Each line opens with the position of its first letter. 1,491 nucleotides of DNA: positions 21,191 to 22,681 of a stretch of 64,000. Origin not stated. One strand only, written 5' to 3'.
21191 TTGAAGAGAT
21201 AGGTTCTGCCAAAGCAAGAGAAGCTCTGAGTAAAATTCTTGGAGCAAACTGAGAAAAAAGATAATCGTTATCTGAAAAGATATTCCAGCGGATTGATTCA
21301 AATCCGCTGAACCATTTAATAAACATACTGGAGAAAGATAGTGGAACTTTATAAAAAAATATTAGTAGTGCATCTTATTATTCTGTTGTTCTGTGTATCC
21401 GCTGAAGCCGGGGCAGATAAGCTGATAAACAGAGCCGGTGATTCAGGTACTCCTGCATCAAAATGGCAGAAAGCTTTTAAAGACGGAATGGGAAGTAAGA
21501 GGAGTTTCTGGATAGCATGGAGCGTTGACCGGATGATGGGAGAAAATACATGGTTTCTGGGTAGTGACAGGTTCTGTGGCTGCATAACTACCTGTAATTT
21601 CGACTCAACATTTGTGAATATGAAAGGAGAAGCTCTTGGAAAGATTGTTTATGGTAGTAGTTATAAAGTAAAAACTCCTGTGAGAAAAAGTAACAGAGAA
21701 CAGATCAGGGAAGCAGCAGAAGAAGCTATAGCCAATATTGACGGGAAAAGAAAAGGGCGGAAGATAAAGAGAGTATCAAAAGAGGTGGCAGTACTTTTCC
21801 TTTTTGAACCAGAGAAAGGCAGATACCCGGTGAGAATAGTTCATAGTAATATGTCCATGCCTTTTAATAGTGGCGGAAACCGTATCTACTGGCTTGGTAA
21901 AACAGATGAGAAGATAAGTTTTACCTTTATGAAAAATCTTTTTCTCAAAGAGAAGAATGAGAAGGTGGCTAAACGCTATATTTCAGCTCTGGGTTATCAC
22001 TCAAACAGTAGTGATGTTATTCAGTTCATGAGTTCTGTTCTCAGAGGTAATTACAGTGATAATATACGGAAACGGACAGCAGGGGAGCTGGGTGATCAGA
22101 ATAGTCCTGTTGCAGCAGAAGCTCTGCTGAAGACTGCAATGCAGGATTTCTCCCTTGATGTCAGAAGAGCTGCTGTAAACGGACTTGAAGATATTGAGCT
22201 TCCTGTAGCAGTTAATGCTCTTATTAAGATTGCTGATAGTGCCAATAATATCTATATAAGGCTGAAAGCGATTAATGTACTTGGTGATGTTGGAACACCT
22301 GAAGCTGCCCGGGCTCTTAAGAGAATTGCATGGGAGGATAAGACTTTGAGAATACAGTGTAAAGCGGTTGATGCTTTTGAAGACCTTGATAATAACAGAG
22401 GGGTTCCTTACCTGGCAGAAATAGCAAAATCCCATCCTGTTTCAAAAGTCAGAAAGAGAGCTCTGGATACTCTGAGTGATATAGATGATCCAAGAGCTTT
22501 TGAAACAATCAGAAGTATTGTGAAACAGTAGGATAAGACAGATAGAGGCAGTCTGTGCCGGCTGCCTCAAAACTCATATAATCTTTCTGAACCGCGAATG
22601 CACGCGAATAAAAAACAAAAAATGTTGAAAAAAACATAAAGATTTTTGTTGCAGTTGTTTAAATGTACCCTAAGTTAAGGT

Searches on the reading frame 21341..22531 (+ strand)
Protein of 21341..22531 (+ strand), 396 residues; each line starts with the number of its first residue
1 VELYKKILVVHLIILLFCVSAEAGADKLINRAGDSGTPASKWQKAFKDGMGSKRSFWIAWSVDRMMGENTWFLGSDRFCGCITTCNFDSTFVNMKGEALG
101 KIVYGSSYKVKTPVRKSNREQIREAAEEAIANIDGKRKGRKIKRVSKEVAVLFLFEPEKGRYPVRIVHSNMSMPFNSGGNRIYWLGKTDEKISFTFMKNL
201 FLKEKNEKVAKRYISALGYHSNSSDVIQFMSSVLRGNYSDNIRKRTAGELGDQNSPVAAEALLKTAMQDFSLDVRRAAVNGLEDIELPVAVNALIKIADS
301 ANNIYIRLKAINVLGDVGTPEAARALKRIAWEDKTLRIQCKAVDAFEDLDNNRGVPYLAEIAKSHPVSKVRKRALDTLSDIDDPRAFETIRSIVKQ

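Call 27: search_protein_families(library=pfam, proteins=[window:21341-22531:+], max_evalue=0.0001)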
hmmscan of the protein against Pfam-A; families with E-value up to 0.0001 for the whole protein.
window:21341-22531:+ (396 aa): 2 families
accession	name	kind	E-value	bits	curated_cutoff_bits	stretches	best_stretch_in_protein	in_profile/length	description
PF13646.12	HEAT_2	-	3.3e-24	85.4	27.7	1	260-334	2-75/88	HEAT repeats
PF03130.22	HEAT_PBS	-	2.1e-08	34.3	20.9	0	274-298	1-25/27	PBS lyase HEAT-like repeat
